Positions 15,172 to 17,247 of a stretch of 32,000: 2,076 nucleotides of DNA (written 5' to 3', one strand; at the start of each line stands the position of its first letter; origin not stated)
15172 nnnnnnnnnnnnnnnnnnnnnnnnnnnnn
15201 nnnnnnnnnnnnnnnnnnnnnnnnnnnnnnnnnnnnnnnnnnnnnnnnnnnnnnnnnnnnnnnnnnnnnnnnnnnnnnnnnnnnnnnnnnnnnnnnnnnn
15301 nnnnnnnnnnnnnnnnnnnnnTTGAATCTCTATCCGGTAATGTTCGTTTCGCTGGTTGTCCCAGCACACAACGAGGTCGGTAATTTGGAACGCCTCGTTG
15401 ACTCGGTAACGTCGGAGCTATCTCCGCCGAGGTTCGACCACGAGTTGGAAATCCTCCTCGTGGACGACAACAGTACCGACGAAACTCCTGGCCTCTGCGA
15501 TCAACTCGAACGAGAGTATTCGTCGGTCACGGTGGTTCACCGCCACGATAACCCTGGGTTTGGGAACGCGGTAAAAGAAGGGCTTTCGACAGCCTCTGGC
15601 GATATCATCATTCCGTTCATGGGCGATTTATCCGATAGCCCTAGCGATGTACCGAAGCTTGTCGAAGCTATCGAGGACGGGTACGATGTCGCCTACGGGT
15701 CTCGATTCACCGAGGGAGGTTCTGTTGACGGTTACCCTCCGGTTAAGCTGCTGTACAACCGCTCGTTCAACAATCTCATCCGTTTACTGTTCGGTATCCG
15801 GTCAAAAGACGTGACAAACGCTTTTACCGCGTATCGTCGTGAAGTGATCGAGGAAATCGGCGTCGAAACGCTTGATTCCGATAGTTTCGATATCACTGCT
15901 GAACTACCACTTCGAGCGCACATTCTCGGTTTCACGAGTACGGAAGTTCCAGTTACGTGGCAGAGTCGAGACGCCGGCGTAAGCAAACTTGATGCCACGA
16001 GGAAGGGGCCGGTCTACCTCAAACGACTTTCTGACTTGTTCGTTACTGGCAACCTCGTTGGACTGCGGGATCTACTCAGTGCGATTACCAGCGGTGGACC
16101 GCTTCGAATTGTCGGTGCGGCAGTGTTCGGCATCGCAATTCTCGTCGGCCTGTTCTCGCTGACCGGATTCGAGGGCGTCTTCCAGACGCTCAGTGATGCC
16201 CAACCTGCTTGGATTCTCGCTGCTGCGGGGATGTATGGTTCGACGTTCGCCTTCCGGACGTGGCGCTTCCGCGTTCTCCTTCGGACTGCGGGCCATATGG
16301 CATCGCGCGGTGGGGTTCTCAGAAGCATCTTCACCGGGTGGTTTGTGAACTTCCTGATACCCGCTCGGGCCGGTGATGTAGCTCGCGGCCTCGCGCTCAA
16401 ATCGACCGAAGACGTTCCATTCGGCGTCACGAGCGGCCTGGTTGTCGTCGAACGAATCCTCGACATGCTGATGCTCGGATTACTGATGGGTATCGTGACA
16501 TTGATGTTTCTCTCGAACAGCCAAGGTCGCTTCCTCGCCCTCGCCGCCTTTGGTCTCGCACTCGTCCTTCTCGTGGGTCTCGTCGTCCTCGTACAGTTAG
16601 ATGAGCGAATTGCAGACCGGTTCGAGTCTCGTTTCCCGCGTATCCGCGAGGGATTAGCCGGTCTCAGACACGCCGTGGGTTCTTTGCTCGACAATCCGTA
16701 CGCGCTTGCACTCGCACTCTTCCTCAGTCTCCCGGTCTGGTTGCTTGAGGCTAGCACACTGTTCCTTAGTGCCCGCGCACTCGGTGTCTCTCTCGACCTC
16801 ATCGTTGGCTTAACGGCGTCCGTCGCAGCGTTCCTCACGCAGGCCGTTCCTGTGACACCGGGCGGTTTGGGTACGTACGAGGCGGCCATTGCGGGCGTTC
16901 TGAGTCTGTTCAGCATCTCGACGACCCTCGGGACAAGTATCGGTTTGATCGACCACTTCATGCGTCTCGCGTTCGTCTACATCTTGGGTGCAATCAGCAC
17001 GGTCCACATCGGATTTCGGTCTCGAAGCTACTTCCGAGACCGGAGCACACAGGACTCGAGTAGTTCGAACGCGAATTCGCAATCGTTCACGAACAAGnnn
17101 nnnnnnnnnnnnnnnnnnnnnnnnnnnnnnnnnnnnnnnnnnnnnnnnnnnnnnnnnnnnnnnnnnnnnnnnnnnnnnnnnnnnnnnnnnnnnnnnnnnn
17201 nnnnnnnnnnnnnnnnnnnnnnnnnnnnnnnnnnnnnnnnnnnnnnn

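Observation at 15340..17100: Dol-P-sugar synthase-like GT2 fused to an MprF-type flippase-like domain, a candidate synthase-plus-flippase for Dol-P-hexose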

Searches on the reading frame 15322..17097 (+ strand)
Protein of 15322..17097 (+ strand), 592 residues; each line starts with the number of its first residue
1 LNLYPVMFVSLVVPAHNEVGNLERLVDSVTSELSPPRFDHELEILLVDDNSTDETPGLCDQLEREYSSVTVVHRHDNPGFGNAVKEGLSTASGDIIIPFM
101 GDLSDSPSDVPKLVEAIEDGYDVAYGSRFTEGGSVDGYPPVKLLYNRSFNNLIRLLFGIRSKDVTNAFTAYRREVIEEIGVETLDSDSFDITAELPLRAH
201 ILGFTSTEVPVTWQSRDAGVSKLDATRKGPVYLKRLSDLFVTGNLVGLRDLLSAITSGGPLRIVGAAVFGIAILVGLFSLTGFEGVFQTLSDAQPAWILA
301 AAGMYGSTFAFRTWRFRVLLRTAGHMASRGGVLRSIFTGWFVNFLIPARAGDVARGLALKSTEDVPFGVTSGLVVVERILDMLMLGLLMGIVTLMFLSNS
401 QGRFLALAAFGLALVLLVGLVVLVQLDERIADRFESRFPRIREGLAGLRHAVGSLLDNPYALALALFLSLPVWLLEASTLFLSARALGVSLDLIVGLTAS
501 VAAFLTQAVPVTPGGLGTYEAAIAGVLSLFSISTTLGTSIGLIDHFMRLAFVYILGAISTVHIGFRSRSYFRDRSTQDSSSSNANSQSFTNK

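Call 3: search_protein_families(library=pfam, proteins=[window:15322-17097:+], max_evalue=0.01)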
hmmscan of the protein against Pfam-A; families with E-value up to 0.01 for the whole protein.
window:15322-17097:+ (592 aa): 3 families
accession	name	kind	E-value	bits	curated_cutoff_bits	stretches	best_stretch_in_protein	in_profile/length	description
PF03706.18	LPG_synthase_TM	-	8.1e-52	177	33.4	1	268-556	2-302/302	Lysylphosphatidylglycerol synthase TM region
PF00535.33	Glycos_transf_2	-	1.9e-31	109.7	23.3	1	10-180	1-168/168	Glycosyl transferase family 2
PF13641.12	Glyco_tranf_2_3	-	6e-05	23.6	27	1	9-180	3-175/230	Glycosyltransferase like family 2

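Call 4: search_protein_families(library=ncbifam, proteins=[window:15322-17097:+], max_evalue=0.01)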
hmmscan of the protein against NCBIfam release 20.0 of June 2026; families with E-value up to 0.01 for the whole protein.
window:15322-17097:+ (592 aa): 18 families
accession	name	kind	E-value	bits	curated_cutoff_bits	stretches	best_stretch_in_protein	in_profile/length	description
TIGR00374.1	TIGR00374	subfamily_domain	8e-32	110.9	43.2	1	268-564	2-314/323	flippase-like domain-containing protein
NF007986.1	PRK10714.1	equivalog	1.6e-21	76.7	529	1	5-257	4-239/316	undecaprenyl-phosphate 4-deoxy-4-formamido-L-arabinose transferase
NF041391.1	DPhHxTase_Halo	equivalog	4.1e-21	74.9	375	1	38-229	21-198/213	dolichyl-phosphate hexose transferase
NF047588.1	GlcsyltransPgfSStrep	equivalog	1.9e-17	63.4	500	1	7-222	1-204/308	glycosyltransferase PgfS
TIGR04182.1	glyco_TIGR04182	equivalog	3.4e-17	62.7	325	1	9-236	2-214/293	S-layer glycoprotein N-glycosyltransferase AglJ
TIGR03937.1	PgaC_IcaA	equivalog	7.5e-11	41.6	422.3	1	6-102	44-135/407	poly-beta-1,6-N-acetyl-D-glucosamine synthase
NF010496.0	PRK13915.1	equivalog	9.5e-09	34.7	262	1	9-118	33-143/307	glucosyl-3-phosphoglycerate synthase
NF007482.0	PRK10073.1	equivalog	7.3e-08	31.8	423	1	9-97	8-90/334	glycosyltransferase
TIGR03965.1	mycofact_glyco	equivalog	8.7e-07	28.2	280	1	9-96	76-158/467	mycofactocin biosynthesis glycosyltransferase MftF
NF041875.1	EPS_EpsD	equivalog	2.8e-06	27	370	1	9-98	1-85/325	exopolysaccharide biosynthesis glycosyltransferase EpsD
NF047683.1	TeichurnBiosyTuaG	equivalog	6.5e-06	26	400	1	8-97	7-91/252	teichuronic acid biosynthesis protein TuaG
NF050050.1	ProtGlycPglI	equivalog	1e-05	25.1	500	1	8-126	3-117/306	GalNAc(5)-diNAcBac-PP-undecaprenol beta-1,3-glucosyltransferase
TIGR04283.1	glyco_like_mftF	equivalog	1.4e-05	24.8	182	1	9-99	1-79/221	TIGR04283 family arsenosugar biosynthesis glycosyltransferase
TIGR03469.1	HpnB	hypoth_equivalog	1.8e-05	23.9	379.25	1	9-92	46-132/386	hopene-associated glycosyltransferase HpnB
NF053789.1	GlcN_PG_flip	equivalog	0.00027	20.4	320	1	272-558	15-312/327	glucosaminyl phosphatidylglycerol flippase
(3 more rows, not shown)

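Call 8: find_homologous_proteins(query=window:15340-17097:+, max_evalue=1e-10)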
Query window:15340-17097:+ (586 aa): 213 proteins with E <= 1e-10 among 8000 candidates; the best 120 are listed.
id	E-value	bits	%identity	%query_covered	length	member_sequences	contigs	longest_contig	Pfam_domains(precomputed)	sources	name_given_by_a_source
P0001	0.0e+0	1261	99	100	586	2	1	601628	PF13641.13,PF03706.19,PF00535.33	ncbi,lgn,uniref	ncbi:flippase-like domain-containing protein [Halogeometricum borinquense]|uniref:flippase-like doma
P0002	1.1e-243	828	65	98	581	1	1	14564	PF13641.13,PF03706.19,PF00535.33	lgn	-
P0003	2.5e-243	827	65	97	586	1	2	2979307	PF13641.13,PF03706.19,PF00535.33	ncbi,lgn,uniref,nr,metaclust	ncbi:flippase-like domain-containing protein [Halopelagius longus]|uniref:TIGR00374 family protein n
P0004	7.8e-241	819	64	98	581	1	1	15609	PF03706.19,PF00535.33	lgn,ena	-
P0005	1.4e-240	818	63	99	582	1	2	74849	PF13641.13,PF03706.19,PF00535.33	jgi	jgi:hypothetical protein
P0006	2.6e-240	817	63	99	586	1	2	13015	PF13641.13,PF03706.19,PF00535.33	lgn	-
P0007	1.0e-238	812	63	98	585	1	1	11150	PF13641.13,PF03706.19,PF00535.33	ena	-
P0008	1.2e-237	808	63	98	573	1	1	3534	PF13641.13,PF03706.19,PF00535.33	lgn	-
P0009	1.3e-236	805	64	97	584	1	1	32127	PF03706.19,PF00535.33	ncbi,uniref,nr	ncbi:flippase-like domain-containing protein [Haloferax sp. ATB1]|uniref:flippase-like domain-contai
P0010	2.6e-236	804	62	98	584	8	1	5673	PF13641.13,PF03706.19,PF00535.33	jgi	jgi:uncharacterized protein (TIRG00374 family)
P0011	7.1e-236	802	62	99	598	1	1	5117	PF13641.13,PF03706.19,PF00535.33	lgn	-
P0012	7.6e-236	802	62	99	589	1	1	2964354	PF13641.13,PF03706.19,PF00535.33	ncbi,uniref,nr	ncbi:flippase-like domain-containing protein [Halobaculum rubrum]|uniref:flippase-like domain-contai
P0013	8.3e-236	802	62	100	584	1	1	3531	PF13641.13,PF03706.19,PF00535.33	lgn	-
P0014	2.5e-235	800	62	98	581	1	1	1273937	PF03706.19,PF00535.33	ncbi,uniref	ncbi:flippase-like domain-containing protein [Halobellus salinisoli]|uniref:flippase-like domain-con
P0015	5.1e-235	799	64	98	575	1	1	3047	PF13641.13,PF03706.19,PF00535.33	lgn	-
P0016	6.0e-235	799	62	100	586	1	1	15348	PF03706.19,PF00535.33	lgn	-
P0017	9.5e-235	799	61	99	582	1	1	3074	PF13641.13,PF03706.19,PF00535.33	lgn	-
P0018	2.0e-234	797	62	99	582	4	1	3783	PF13641.13,PF03706.19,PF00535.33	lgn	-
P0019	2.9e-234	797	62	98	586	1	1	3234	PF13641.13,PF03706.19,PF00535.33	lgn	-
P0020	4.2e-233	793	62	98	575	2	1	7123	PF13641.13,PF03706.19,PF00535.33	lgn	-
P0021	6.5e-233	792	61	98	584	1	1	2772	PF13641.13,PF03706.19,PF00535.33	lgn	-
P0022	2.6e-232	790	61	98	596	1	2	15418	PF13641.13,PF03706.19,PF00535.33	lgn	-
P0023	2.8e-232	790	62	98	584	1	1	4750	PF13641.13,PF03706.19,PF00535.33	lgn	-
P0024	5.9e-231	786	63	97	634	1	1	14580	PF13641.13,PF03706.19,PF00535.33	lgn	-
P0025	6.6e-231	786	61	99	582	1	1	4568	PF13641.13,PF03706.19,PF00535.33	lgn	-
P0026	6.2e-230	783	60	99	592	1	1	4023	PF13641.13,PF03706.19,PF00535.33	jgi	-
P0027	1.8e-228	778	60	97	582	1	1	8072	PF13641.13,PF03706.19,PF00535.33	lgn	-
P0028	2.4e-228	777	60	97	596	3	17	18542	PF13641.13,PF03706.19,PF00535.33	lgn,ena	-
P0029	3.8e-228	777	63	98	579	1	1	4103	PF13641.13,PF03706.19,PF00535.33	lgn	-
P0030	7.2e-228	776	61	98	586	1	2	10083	PF03706.19,PF00535.33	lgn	-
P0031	1.3e-227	775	60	99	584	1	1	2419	PF03706.19,PF00535.33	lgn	-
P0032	5.0e-227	773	60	99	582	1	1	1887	PF13641.13,PF03706.19,PF00535.33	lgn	-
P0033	6.0e-227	773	60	99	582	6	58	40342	PF13641.13,PF03706.19,PF00535.33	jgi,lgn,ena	jgi:hypothetical protein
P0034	1.1e-226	772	60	98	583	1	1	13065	PF03706.19,PF00535.33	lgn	-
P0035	2.9e-226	771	60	99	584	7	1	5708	PF13641.13,PF03706.19,PF00535.33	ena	-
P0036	4.1e-225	767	62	98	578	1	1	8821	PF13641.13,PF03706.19,PF00535.33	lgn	-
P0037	5.9e-225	766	59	99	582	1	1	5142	PF13641.13,PF03706.19,PF00535.33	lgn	-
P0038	1.0e-223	762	60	99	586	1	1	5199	PF13641.13,PF03706.19,PF00535.33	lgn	-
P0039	1.4e-223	762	60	97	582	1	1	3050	PF13641.13,PF03706.19,PF00535.33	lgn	-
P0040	6.0e-222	756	59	100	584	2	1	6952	PF03706.19,PF00535.33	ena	-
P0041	1.9e-221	755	58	99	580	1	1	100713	PF13641.13,PF03706.19,PF00535.33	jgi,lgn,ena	-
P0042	7.1e-221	753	58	98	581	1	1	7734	PF03706.19,PF00535.33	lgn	-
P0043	1.2e-218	745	64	91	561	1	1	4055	PF03706.19,PF00535.33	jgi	jgi:uncharacterized protein (TIRG00374 family)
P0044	9.6e-217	739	58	98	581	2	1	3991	PF03706.19,PF00535.33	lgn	-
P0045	1.2e-215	736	58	100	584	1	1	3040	PF13641.13,PF03706.19,PF00535.33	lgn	-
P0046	1.0e-208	713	56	99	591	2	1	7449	PF13641.13,PF03706.19,PF00535.33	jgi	jgi:uncharacterized protein (TIRG00374 family)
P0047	1.9e-207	708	56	98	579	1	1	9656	PF03706.19,PF00535.33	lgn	-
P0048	1.7e-203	695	54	98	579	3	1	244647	PF03706.19,PF00535.33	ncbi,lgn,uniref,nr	ncbi:hypothetical protein SAMN04487947_4039 [Halogeometricum rufum]|uniref:Glycosyltransferase 2-lik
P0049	8.7e-202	690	57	97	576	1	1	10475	PF13641.13,PF03706.19,PF00535.33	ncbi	ncbi:MAG: flippase-like domain-containing protein [Halobacteriaceae archaeon]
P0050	3.6e-201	688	54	99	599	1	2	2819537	PF13641.13,PF03706.19,PF00535.33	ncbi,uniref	ncbi:flippase-like domain-containing protein [Halorubrum trueperi]|uniref:Flippase-like domain-conta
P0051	8.3e-200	683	55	98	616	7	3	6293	PF03706.19,PF00535.33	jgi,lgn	jgi:hypothetical protein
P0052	1.6e-199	682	56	97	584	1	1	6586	PF03706.19,PF00535.33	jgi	jgi:uncharacterized protein (TIRG00374 family)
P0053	2.3e-199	682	55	96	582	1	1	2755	PF13641.13,PF03706.19,PF00535.33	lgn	-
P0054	7.4e-197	673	54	99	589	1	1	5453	PF03706.19,PF00535.33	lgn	-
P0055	9.1e-197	673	54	98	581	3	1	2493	PF13641.13,PF03706.19,PF00535.33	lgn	-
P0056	2.7e-196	672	55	98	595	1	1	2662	PF03706.19,PF00535.33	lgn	-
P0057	2.8e-194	665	53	97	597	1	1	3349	PF03706.19,PF00535.33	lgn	-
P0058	4.5e-194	664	54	97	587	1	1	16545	PF03706.19,PF00535.33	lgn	-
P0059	1.1e-193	663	53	99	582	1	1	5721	PF03706.19,PF00535.33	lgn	-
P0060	2.2e-193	662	53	99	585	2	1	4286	PF03706.19,PF00535.33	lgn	-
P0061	6.9e-193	660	54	100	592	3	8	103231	PF13641.13,PF03706.19,PF00535.33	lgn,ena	-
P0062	1.2e-192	660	62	84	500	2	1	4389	PF03706.19,PF00535.33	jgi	jgi:uncharacterized protein (TIRG00374 family)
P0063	9.1e-190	650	54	100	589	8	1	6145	PF03706.19,PF00535.33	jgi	jgi:hypothetical protein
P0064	1.1e-182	627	52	99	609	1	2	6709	PF03706.19,PF00535.33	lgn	-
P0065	1.8e-181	623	51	96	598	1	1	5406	PF03706.19,PF00535.33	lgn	-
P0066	3.5e-178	612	48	98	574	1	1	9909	PF13641.13,PF03706.19,PF00535.33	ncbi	-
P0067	4.0e-177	608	49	97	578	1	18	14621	PF03706.19,PF00535.33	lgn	-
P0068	5.9e-177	608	49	97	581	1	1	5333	PF03706.19,PF00535.33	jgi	jgi:uncharacterized protein (TIRG00374 family)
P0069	8.2e-177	607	49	97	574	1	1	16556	PF03706.19,PF00535.33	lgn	-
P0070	2.6e-176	606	49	97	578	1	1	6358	PF03706.19,PF00535.33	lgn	-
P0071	6.7e-176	604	49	99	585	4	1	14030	PF03706.19,PF00535.33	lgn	-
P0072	2.4e-175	602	48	97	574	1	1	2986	PF03706.19,PF00535.33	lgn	-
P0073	6.4e-175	601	48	99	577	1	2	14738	PF03706.19,PF00535.33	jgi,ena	-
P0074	1.0e-174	600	49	97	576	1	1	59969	PF03706.19,PF00535.33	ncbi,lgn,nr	ncbi:MAG: flippase-like domain-containing protein [Methanomicrobia archaeon]|nr:flippase-like domain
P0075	1.2e-174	600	49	98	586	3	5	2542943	PF13641.13,PF03706.19,PF00535.33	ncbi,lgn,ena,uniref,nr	ncbi:glycosyl transferase, family 2 [Methanoregula boonei 6A8]|uniref:Glycosyl transferase, family 2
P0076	1.8e-174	600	48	96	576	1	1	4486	PF03706.19,PF00535.33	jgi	jgi:uncharacterized protein (TIRG00374 family)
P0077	2.0e-174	599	47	97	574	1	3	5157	PF03706.19,PF00535.33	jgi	jgi:uncharacterized protein (TIRG00374 family)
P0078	4.7e-174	598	48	96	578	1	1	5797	PF03706.19,PF00535.33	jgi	jgi:hypothetical protein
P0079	5.0e-174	598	47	97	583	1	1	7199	PF13641.13,PF03706.19,PF00535.33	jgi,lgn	jgi:hypothetical protein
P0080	5.9e-174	598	47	97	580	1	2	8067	PF10111.15,PF13641.13,PF03706.19,PF00535.33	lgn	-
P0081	7.4e-174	598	46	98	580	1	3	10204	PF13641.13,PF03706.19,PF00535.33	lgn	-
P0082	8.3e-174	597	49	98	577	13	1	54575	PF03706.19,PF00535.33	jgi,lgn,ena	-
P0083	1.6e-173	596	48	96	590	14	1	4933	PF03706.19,PF00535.33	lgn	-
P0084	2.0e-173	596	47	98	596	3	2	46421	PF03706.19,PF00535.33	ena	-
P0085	2.0e-173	596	47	96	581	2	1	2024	PF03706.19,PF00535.33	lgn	-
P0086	2.1e-173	596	45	98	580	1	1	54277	PF13641.13,PF03706.19,PF00535.33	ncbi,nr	ncbi:Glycosyltransferase AglD [uncultured archaeon]|nr:Glycosyltransferase AglD [uncultured archaeon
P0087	2.9e-173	596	47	98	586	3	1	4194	PF13641.13,PF03706.19,PF00535.33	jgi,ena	-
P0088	2.9e-173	596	48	96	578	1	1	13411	PF03706.19,PF00535.33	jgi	jgi:uncharacterized protein (TIRG00374 family)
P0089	4.0e-173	595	48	96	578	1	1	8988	PF03706.19,PF00535.33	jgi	jgi:uncharacterized protein (TIRG00374 family)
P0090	8.0e-173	594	48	97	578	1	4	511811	PF03706.19,PF00535.33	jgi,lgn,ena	jgi:hypothetical protein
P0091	1.4e-172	593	48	99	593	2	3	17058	PF03706.19,PF00535.33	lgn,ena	-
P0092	1.5e-172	593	47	96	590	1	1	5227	PF03706.19,PF00535.33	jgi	-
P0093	2.4e-172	593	47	98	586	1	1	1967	PF13641.13,PF03706.19,PF00535.33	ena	-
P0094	3.2e-172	592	49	97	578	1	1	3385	PF03706.19,PF00535.33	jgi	jgi:uncharacterized protein (TIRG00374 family)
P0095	3.6e-172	592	47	97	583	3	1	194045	PF13641.13,PF03706.19,PF00535.33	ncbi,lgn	-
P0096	4.0e-172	592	46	98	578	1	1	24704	PF03706.19,PF00535.33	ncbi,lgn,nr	ncbi:MAG: flippase-like domain-containing protein [Candidatus Methanoperedens sp.]|nr:flippase-like 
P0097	6.6e-172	591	48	98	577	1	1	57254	PF03706.19,PF00535.33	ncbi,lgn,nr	ncbi:MAG: flippase-like domain-containing protein [Halobacteriota archaeon]|nr:flippase-like domain-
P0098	9.1e-172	591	48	96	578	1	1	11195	PF03706.19,PF00535.33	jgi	jgi:uncharacterized protein (TIRG00374 family)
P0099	1.5e-171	590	47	97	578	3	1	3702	PF03706.19,PF00535.33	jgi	jgi:uncharacterized protein (TIRG00374 family)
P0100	1.7e-171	590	48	98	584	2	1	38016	PF03706.19,PF00535.33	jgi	-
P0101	1.7e-171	590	48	97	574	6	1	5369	PF03706.19,PF00535.33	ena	-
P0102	2.5e-171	589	49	98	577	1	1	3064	PF03706.19,PF00535.33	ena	-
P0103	4.0e-171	589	49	97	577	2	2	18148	PF03706.19,PF00535.33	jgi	jgi:hypothetical protein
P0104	5.6e-171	588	47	96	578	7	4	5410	PF03706.19,PF00535.33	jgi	jgi:uncharacterized protein (TIRG00374 family)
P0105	6.3e-171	588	47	98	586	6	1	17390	PF13641.13,PF03706.19,PF00535.33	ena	-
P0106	6.5e-171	588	45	98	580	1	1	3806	PF13641.13,PF03706.19,PF00535.33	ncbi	-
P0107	1.3e-170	587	47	98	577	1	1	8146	PF03706.19,PF00535.33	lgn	-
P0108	1.3e-170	587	48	97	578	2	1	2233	PF03706.19,PF00535.33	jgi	jgi:hypothetical protein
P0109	1.5e-170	587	46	98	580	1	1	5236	PF13641.13,PF03706.19,PF00535.33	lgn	-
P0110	2.1e-170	586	47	97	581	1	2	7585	PF13641.13,PF03706.19,PF00535.33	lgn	-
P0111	2.1e-170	586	47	98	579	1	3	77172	PF13641.13,PF03706.19,PF00535.33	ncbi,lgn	-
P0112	1.0e-169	584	45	96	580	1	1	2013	PF13641.13,PF03706.19,PF00535.33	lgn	-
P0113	9.9e-169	581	47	96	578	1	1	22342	PF13641.13,PF03706.19,PF00535.33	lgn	-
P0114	1.0e-168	581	45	96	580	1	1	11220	PF13641.13,PF03706.19,PF00535.33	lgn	-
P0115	1.1e-168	581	47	97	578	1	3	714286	PF13641.13,PF03706.19,PF00535.33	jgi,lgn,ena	jgi:hypothetical protein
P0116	1.1e-168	580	47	98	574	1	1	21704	PF03706.19,PF00535.33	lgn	-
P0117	1.3e-168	580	48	97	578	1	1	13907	PF03706.19,PF00535.33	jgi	jgi:uncharacterized protein (TIRG00374 family)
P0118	3.2e-168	579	46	97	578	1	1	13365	PF13641.13,PF03706.19,PF00535.33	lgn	-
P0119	5.9e-168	578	47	98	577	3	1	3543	PF03706.19,PF00535.33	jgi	jgi:uncharacterized protein (TIRG00374 family)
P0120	6.4e-168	578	46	97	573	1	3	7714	PF03706.19,PF00535.33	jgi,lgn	jgi:uncharacterized protein (TIRG00374 family)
